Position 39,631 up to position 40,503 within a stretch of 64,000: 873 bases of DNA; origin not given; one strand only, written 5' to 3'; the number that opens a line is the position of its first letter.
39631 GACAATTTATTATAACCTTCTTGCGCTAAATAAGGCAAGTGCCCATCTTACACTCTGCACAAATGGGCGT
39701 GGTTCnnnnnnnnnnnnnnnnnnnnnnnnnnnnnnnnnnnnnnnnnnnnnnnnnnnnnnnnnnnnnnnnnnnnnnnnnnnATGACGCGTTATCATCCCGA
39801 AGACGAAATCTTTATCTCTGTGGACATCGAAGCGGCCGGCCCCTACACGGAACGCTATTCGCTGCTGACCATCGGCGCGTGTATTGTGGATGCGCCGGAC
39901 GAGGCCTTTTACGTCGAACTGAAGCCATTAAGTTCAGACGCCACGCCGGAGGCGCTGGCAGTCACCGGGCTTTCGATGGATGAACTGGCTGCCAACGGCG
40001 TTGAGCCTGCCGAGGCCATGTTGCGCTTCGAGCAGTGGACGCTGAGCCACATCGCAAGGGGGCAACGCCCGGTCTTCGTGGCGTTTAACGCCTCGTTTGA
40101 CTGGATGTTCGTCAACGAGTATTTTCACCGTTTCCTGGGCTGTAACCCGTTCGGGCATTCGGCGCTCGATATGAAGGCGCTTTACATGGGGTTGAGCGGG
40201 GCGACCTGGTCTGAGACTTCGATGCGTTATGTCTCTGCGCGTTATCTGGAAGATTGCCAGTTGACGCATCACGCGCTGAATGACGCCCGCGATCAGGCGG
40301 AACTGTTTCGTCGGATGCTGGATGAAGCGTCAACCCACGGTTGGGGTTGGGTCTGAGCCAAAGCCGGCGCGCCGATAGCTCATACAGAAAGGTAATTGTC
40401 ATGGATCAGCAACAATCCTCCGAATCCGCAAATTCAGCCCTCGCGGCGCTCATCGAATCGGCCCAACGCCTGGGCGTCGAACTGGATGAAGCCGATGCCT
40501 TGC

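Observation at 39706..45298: Candidate undescribed three-gene operon: DEDDh exonuclease, Pol-beta NTase-like protein, giant permease-peptidase fusion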

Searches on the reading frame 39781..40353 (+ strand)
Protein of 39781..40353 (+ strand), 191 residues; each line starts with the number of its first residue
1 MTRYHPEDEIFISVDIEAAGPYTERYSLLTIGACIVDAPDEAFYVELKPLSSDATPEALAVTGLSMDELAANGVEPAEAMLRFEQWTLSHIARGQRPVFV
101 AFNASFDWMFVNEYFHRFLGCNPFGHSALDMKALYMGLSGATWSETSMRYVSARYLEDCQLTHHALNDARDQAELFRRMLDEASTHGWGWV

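Call 3: search_protein_families(library=pfam, proteins=[window:39781-40353:+], max_evalue=0.1)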
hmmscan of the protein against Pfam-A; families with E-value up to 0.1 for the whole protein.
window:39781-40353:+ (191 aa): 3 families
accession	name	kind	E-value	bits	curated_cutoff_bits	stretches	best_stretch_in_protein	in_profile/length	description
PF16473.11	Rv2179c-like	-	1.2e-07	32.1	27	1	12-178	3-175/177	3'-5' exoribonuclease Rv2179c-like domain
PF00929.31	RNase_T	-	2.5e-07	31.8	24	1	13-176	2-164/164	Exonuclease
PF13482.12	RNase_H_2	-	0.066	13.6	22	0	83-117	51-80/165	RNase_H superfamily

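Call 4: search_protein_families(library=padloc, proteins=[window:39781-40353:+], max_evalue=0.1)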
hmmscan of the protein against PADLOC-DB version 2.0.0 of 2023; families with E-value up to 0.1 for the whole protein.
window:39781-40353:+ (191 aa): 4 families
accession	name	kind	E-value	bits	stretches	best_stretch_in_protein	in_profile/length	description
PDLC00753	Effector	-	4.2e-71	236.5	1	7-184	4-181/184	Exonuclease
PDLC01247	DEDDh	-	1.6e-16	59.2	1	13-176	2-138/139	"CAS-I,CAS-II,CAS-III,CAS-IV,CAS-V,CAS-VI; associated"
PDLC05027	PDC-S48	-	8.5e-06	23.1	1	98-186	86-173/411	-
PDLC05028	PDC-S48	-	0.0043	13.7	1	96-184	98-184/512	-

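Call 5: search_protein_families(library=ncbifam, proteins=[window:39781-40353:+], max_evalue=0.1)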
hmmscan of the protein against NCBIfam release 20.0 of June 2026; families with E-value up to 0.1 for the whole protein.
window:39781-40353:+ (191 aa): 15 families
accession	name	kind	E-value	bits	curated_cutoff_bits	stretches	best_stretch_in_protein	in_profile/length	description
TIGR01298.1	RNaseT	equivalog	3.7e-09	36.6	246.2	1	12-181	11-190/200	ribonuclease T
NF005836.0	PRK07740.1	equivalog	9.1e-09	35.1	261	1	11-187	61-230/244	hypothetical protein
TIGR01405.1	polC_Gram_pos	equivalog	7.8e-08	30.5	1043.45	1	7-184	187-355/1211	DNA polymerase III subunit alpha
NF006316.0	PRK08517.1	equivalog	2.1e-07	30.6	247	1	7-179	68-229/270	3'-5' exonuclease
NF006601.0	PRK09145.1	equivalog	1.1e-06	28.3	189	1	6-182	26-200/207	3'-5' exonuclease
NF001688.0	PRK00448.1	equivalog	1.6e-06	26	873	1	6-188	420-593/1445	PolC-type DNA polymerase III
NF005981.0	PRK08074.1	equivalog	0.00011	20.3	789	1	82-182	70-168/931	ATP-dependent DNA helicase DinG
NF004719.0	PRK06063.1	equivalog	0.00013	21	389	1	11-185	18-182/331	DEDDh family exonuclease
NF005927.0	PRK07942.1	subfamily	0.00016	21.5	186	1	12-179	10-176/232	DNA polymerase III subunit epsilon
TIGR00573.1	dnaq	subfamily_domain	0.00017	21.2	71.5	1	8-182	6-176/217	exonuclease, DNA polymerase III, epsilon subunit family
NF005905.0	PRK07883.1-3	equivalog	0.00074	18.2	508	1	8-187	23-195/581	DEDD exonuclease domain-containing protein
NF004316.1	PRK05711.1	equivalog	0.0027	17.4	196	1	42-179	38-169/234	DNA polymerase III subunit epsilon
NF005907.0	PRK07883.1-5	equivalog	0.0045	15.4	454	1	9-186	28-198/584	DEDD exonuclease domain-containing protein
TIGR01406.1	dnaQ_proteo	equivalog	0.013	15.1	222.7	1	30-119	22-105/231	DNA polymerase III subunit epsilon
NF005906.0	PRK07883.1-4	equivalog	0.025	12.9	495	1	97-184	87-172/563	DEDD exonuclease domain-containing protein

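Call 12: search_solved_structures(query=window:39781-40353:+, max_evalue=0.01)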
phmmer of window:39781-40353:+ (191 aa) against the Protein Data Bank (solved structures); distinct sequences matched with E-value up to 0.01: 6.
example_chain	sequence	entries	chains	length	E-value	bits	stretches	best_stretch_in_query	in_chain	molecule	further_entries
7t2s_A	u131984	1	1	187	1.3e-51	178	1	7-183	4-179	3'-5' exonuclease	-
2is3_A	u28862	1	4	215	5.8e-05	25.8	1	13-183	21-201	Ribonuclease T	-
2f96_A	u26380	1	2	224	5.9e-05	25.8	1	12-185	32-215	Ribonuclease T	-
3ngy_A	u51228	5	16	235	7.6e-05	25.5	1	13-183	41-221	Ribonuclease T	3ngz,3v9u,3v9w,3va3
3nh0_A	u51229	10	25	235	7.7e-05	25.4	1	13-183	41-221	Ribonuclease T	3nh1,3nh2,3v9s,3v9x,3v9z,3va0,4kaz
2p1j_A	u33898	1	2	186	0.0043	19.7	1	8-183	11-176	DNA polymerase III polC-type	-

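Call 39: search_solved_structures(query=window:39781-40353:+, max_evalue=1e-10, show_alignments=1)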
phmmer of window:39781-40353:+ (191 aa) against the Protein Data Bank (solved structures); distinct sequences matched with E-value up to 1e-10: 1.
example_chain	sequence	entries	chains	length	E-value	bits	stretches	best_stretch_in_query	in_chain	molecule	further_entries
7t2s_A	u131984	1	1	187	1.3e-51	178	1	7-183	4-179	3'-5' exonuclease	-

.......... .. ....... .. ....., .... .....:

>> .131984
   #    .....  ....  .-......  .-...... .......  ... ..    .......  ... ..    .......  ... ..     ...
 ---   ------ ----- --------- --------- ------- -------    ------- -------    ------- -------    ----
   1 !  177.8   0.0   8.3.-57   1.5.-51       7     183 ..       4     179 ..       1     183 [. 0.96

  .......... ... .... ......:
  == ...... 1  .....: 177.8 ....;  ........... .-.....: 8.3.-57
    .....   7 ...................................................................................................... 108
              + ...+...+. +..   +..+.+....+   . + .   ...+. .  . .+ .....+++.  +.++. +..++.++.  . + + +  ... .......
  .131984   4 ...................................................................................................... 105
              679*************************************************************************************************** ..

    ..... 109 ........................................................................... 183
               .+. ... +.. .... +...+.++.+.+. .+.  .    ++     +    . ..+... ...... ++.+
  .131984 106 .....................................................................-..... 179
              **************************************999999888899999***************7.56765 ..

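Call 61: search_dna_similar(query=window:39781-40353:+, collection=plasmids, mode=protein, max_rows=25, max_evalue=1e-10)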
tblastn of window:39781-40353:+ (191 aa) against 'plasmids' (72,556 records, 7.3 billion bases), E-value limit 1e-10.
Records with a match: 97; places in all: 97; records where one place covers at least 80% of the query: 88.
Best place of each record, by identity: <60% 97.
By first word of the organism name: Klebsiella 40; Acinetobacter 16; Pseudomonas 10; Bradyrhizobium 8; Enterobacter 6; Streptomyces 3; Mesorhizobium 2; Raoultella 2; Agrobacterium 1; Beijerinckiaceae 1; and 8 more.
By predicted mobility (MOB-suite, as given by PLSDB): conjugative 49; non-mobilizable 28; mobilizable 20.
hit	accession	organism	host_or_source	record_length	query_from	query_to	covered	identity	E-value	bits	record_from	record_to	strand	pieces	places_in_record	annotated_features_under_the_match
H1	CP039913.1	Agrobacterium tumefaciens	-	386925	9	183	92%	55.1%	3e-55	194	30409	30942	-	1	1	3'-5' exonuclease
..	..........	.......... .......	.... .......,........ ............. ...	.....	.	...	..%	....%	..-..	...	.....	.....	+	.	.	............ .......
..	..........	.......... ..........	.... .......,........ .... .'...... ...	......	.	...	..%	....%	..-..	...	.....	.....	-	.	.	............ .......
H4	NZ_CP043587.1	Klebsiella pneumoniae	Homo sapiens,Culture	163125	9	184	92%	52.3%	3e-55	194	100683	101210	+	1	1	3'-5' exonuclease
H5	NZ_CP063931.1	Klebsiella pneumoniae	Human fecal samples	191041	9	184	92%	52.3%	3e-55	194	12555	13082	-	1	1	3'-5' exonuclease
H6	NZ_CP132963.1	Klebsiella pneumoniae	Homo sapiens,blood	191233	9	184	92%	52.3%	3e-55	194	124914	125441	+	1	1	3'-5' exonuclease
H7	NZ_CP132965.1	Klebsiella pneumoniae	Homo sapiens,blood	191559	9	184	92%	52.3%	3e-55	194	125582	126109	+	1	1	3'-5' exonuclease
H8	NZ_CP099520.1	Klebsiella pneumoniae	Homo sapiens,blood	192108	9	184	92%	52.3%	3e-55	194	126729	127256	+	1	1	3'-5' exonuclease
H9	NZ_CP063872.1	Klebsiella pneumoniae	Red-breasted Parakeet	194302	9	184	92%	52.3%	3e-55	194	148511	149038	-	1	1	3'-5' exonuclease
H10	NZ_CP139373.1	Klebsiella aerogenes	Homo sapiens,sputum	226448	9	184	92%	52.3%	3e-55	194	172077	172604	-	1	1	3'-5' exonuclease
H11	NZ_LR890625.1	Klebsiella pneumoniae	Homo sapiens,urine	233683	9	184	92%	52.3%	3e-55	194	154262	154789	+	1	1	3'-5' exonuclease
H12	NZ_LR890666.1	Klebsiella pneumoniae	Homo sapiens,urine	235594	9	184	92%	52.3%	3e-55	194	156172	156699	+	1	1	3'-5' exonuclease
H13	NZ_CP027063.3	Klebsiella variicola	Homo sapiens,Culture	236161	9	184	92%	52.3%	3e-55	194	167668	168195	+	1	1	3'-5' exonuclease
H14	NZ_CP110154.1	Klebsiella pneumoniae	chicken,chicken intestinal contents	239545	9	184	92%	52.3%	3e-55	194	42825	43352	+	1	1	3'-5' exonuclease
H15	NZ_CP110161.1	Klebsiella pneumoniae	chicken,chicken intestinal contents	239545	9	184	92%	52.3%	3e-55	194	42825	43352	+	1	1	3'-5' exonuclease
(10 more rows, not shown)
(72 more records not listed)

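Call 63: get_annotated_region(hit=H4, flank=6000)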
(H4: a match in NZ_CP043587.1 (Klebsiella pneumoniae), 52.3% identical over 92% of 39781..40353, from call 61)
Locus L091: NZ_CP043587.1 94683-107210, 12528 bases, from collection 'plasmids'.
description: Klebsiella pneumoniae subsp. ozaenae strain SCKP020151 plasmid p1_020151, complete sequence
organism: Klebsiella pneumoniae (NCBI taxid 574)
taxonomy: Bacteria; Pseudomonadota; Gammaproteobacteria; Enterobacterales; Enterobacteriaceae; Klebsiella; Klebsiella pneumoniae
host: -; source: Homo sapiens,Culture; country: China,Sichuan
typing (MOB-suite, as given by PLSDB): conjugative; replicon IncFIB,IncFII; relaxase MOBF,MOBF; mating-pair formation MPF_F
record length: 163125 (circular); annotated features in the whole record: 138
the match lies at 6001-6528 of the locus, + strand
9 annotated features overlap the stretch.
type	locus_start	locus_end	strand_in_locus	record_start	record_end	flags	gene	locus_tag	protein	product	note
CDS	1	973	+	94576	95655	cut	alr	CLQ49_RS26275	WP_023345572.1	alanine racemase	GO:0009252 - peptidoglycan biosynthetic process [Evidence IEA]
CDS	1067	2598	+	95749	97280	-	-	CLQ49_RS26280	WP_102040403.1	IS3-like element ISKpn38 family transposase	GO:0006313 - DNA transposition [Evidence IEA]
CDS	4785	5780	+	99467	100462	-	-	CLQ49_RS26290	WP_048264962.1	IS110 family transposase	-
CDS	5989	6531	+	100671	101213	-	-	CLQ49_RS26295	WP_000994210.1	3'-5' exonuclease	-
CDS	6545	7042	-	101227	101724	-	-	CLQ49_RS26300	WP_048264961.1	Mov34/MPN/PAD-1 family protein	-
CDS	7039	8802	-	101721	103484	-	-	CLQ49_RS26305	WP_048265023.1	ThiF family adenylyltransferase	-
CDS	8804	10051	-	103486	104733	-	-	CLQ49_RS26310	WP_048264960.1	nucleotidyltransferase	-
CDS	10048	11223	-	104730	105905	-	-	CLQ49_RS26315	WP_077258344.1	SAVED domain-containing protein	-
CDS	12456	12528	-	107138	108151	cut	repA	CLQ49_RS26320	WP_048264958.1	plasmid replication initiator RepA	-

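Call 64: get_annotated_region(hit=H1, flank=6000)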
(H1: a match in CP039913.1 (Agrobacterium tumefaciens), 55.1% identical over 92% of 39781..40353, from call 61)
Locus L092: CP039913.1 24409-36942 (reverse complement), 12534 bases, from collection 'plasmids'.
description: Agrobacterium tumefaciens strain CFBP6625 plasmid pAtCFBP6625b, complete sequence
organism: Agrobacterium tumefaciens (NCBI taxid 358)
taxonomy: Bacteria; Pseudomonadota; Alphaproteobacteria; Hyphomicrobiales; Rhizobiaceae; Agrobacterium; Agrobacterium tumefaciens
host: -; source: -; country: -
typing (MOB-suite, as given by PLSDB): conjugative; relaxase MOBQ; mating-pair formation MPF_T
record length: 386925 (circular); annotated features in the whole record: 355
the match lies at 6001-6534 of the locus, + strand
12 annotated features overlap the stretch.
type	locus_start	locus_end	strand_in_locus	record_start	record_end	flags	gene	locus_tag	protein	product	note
CDS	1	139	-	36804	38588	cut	-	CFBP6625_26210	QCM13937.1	PAS domain S-box protein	-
CDS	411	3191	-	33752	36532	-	-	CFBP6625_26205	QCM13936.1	EAL domain-containing protein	-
CDS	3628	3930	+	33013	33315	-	-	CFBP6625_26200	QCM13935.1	hypothetical protein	-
CDS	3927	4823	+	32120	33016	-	-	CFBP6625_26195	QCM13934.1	AAA family ATPase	-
CDS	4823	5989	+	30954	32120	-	-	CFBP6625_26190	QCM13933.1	hypothetical protein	-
CDS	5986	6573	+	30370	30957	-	-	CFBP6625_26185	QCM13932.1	3'-5' exonuclease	-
CDS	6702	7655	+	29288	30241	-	-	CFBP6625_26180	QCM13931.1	hypothetical protein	-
CDS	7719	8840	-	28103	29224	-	-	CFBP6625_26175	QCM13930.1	DUF1612 domain-containing protein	-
CDS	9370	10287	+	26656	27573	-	-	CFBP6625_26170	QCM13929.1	recombinase family protein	-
CDS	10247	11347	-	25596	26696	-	-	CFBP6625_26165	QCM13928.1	hypothetical protein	-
CDS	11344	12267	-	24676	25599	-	-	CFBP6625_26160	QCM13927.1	transposase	-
CDS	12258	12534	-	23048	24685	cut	-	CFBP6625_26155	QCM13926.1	DDE-type integrase/transposase/recombinase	-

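Call 65: search_dna_similar(query=window:39781-40353:+, collection=plasmids, mode=protein, max_rows=30, max_evalue=1e-10, rows=spread)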
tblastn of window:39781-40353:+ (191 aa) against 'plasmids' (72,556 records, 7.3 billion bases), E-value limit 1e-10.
Records with a match: 97; places in all: 97; records where one place covers at least 80% of the query: 88.
Best place of each record, by identity: <60% 97.
By first word of the organism name: Klebsiella 40; Acinetobacter 16; Pseudomonas 10; Bradyrhizobium 8; Enterobacter 6; Streptomyces 3; Mesorhizobium 2; Raoultella 2; Agrobacterium 1; Beijerinckiaceae 1; and 8 more.
By predicted mobility (MOB-suite, as given by PLSDB): conjugative 49; non-mobilizable 28; mobilizable 20.
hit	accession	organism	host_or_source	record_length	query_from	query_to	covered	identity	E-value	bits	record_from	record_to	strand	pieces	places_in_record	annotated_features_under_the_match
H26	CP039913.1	Agrobacterium tumefaciens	-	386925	9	183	92%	55.1%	3e-55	194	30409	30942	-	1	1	3'-5' exonuclease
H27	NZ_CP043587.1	Klebsiella pneumoniae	Homo sapiens,Culture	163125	9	184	92%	52.3%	3e-55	194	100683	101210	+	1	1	3'-5' exonuclease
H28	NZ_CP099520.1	Klebsiella pneumoniae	Homo sapiens,blood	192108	9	184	92%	52.3%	3e-55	194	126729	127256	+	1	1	3'-5' exonuclease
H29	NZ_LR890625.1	Klebsiella pneumoniae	Homo sapiens,urine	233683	9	184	92%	52.3%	3e-55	194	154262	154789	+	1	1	3'-5' exonuclease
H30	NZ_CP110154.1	Klebsiella pneumoniae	chicken,chicken intestinal contents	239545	9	184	92%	52.3%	3e-55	194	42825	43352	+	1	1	3'-5' exonuclease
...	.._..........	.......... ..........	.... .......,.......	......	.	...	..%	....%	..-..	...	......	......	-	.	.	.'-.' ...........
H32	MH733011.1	Klebsiella pneumoniae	-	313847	9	184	92%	52.3%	3e-55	194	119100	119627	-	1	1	ribonuclease T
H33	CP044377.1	Klebsiella pneumoniae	Homo sapiens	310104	9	184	92%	51.7%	1e-53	189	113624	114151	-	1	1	3'-5' exonuclease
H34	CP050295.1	Mesorhizobium loti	Oxytropis kamtschatica,cell ...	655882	9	186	93%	50.6%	3e-50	180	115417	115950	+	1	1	3'-5' exonuclease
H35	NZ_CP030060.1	Bradyrhizobium sp. CCBAU 53351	Arachis hypogaea,Microbe,nodule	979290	9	176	88%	53.6%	4e-53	188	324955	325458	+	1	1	3'-5' exonuclease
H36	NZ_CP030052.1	Bradyrhizobium guangdongense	peanut,cell culture,roots of peanut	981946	9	176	88%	53.6%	4e-53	188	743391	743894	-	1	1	3'-5' exonuclease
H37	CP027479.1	Pseudomonas koreensis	Cultured bacterium isolated from ...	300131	5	180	92%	50.6%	8e-53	187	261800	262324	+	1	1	3'-5' exonuclease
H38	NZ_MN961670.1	Pseudomonas putida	Homo sapiens,urine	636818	8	183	92%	50.0%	1e-52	187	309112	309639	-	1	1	3'-5' exonuclease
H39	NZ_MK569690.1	Pseudomonas syringae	-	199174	8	180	91%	49.7%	1e-51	184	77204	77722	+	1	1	3'-5' exonuclease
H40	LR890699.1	Klebsiella pneumoniae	Homo sapiens,rectal swab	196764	9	179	90%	49.7%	2e-50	180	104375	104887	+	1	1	none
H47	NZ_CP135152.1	Acinetobacter pittii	Homo sapiens,sputum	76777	7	187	95%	44.8%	6e-49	176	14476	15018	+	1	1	3'-5' exonuclease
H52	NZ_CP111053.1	Chondrinema litorale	Seaweed,red alga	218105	11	179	88%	38.8%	2e-31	126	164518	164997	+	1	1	3'-5' exoribonuclease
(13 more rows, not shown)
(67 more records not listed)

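Call 66: get_annotated_region(hit=H35, flank=5000)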
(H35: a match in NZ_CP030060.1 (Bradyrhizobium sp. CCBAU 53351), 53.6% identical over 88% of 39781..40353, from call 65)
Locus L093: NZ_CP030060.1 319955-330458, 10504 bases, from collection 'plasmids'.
description: Bradyrhizobium sp. CCBAU 53351 plasmid unnamed, complete sequence
organism: Bradyrhizobium sp. CCBAU 53351 (NCBI taxid 1325114)
taxonomy: Bacteria; Pseudomonadota; Alphaproteobacteria; Hyphomicrobiales; Nitrobacteraceae; Bradyrhizobium; Bradyrhizobium sp. CCBAU 53351
host: -; source: Arachis hypogaea,Microbe,nodule; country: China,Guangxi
typing (MOB-suite, as given by PLSDB): mobilizable; relaxase MOBP
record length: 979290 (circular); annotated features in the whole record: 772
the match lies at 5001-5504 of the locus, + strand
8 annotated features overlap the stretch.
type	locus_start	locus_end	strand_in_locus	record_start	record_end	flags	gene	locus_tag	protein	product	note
CDS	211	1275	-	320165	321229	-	-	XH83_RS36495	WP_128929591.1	XRE family transcriptional regulator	-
CDS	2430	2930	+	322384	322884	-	-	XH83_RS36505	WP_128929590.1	hypothetical protein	-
CDS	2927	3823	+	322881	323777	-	-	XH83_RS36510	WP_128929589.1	ATP-binding protein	-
CDS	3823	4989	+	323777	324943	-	-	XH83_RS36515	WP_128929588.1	hypothetical protein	-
CDS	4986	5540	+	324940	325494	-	-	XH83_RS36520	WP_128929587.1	3'-5' exonuclease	-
CDS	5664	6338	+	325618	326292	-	-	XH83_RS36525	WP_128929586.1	hypothetical protein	-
CDS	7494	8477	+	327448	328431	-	-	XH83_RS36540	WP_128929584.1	hypothetical protein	-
CDS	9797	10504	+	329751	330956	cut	-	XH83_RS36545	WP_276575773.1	sulfotransferase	-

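Call 67: get_annotated_region(hit=H37, flank=5000)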
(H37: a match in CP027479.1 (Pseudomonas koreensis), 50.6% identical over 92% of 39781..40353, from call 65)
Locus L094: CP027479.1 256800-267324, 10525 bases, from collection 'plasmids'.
description: Pseudomonas koreensis strain P19E3 plasmid p2, complete sequence
organism: Pseudomonas koreensis (NCBI taxid 198620)
taxonomy: Bacteria; Pseudomonadota; Gammaproteobacteria; Pseudomonadales; Pseudomonadaceae; Pseudomonas; Pseudomonas koreensis
host: -; source: Cultured bacterium isolated from environment,Origanum marjorana; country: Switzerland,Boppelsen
typing (MOB-suite, as given by PLSDB): non-mobilizable; replicon rep_cluster_2169
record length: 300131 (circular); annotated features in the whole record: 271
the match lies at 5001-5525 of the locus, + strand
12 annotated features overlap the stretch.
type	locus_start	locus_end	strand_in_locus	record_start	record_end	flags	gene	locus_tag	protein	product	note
CDS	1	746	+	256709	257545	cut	-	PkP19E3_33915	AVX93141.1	metallophosphoesterase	-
CDS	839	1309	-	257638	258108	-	-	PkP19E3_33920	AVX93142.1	hypothetical protein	-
CDS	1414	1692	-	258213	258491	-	-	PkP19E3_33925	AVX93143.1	hypothetical protein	-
CDS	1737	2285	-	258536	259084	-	-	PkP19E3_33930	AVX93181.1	phospholipase D family protein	-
CDS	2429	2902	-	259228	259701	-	-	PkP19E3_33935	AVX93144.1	hypothetical protein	-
CDS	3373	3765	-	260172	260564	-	-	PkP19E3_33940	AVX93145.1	hypothetical protein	-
CDS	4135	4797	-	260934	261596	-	-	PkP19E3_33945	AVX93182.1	DUF2384 domain-containing protein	-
CDS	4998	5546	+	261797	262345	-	-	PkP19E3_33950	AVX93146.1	3'-5' exonuclease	-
CDS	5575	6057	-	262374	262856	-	-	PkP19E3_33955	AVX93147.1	hypothetical protein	-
CDS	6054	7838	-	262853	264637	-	-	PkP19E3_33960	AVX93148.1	hypothetical protein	-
CDS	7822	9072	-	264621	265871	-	-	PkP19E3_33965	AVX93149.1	nucleotidyltransferase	-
CDS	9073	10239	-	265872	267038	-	-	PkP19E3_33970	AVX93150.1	HNH endonuclease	-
